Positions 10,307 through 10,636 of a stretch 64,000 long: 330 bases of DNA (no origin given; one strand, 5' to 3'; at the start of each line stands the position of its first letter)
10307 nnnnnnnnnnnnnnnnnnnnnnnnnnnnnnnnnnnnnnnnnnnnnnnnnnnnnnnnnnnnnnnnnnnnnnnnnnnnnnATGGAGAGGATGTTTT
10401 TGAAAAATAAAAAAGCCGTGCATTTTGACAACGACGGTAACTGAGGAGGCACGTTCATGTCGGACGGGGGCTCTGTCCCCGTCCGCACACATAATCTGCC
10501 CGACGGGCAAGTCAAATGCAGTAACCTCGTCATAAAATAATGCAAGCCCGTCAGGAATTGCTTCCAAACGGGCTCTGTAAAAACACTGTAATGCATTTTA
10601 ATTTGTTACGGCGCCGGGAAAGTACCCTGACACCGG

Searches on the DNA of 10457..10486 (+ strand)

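Call 80: build_rna_model(alignment_id=A3, structure=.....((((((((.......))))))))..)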
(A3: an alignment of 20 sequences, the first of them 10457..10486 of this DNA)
Model R1 built from alignment A3 (20 sequences, 30 columns); structure: as given.
model positions 30; base pairs 8; branch points 0; effective number of sequences 20; information 1.271 bits per position. Calibrated on 0.2 Mb of random sequence (short: E-values are rough).
structure used (alignment columns):
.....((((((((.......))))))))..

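Call 81: search_with_rna_model(model_id=R1, source=window, filters=off, max_evalue=10)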
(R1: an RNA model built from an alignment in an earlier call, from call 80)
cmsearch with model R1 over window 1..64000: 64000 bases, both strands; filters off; matches with E-value up to 10: 43.
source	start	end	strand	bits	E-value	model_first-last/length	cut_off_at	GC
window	30687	30716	+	45.1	9.6e-09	1-30/30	no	0.67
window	30541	30570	+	44.4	1.4e-08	1-30/30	no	0.67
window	31523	31552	+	44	1.8e-08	1-30/30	no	0.7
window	30578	30607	-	43.6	2.2e-08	1-30/30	no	0.67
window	30724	30753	-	43.6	2.2e-08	1-30/30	no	0.67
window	31645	31674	-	43.6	2.2e-08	1-30/30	no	0.67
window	31875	31904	-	43.6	2.2e-08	1-30/30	no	0.67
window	30615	30644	-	43.1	2.9e-08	1-30/30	no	0.7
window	30761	30790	-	43.1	2.9e-08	1-30/30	no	0.7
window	31567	31596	-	42.2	4.7e-08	1-30/30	no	0.73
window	10457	10486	+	42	5.5e-08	1-30/30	no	0.73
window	31682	31711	-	41.9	5.6e-08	1-30/30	no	0.67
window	31760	31789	-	41.5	7.3e-08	1-30/30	no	0.7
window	31838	31867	+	40.1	1.6e-07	1-30/30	no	0.7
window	31608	31637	+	39.8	1.8e-07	1-30/30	no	0.7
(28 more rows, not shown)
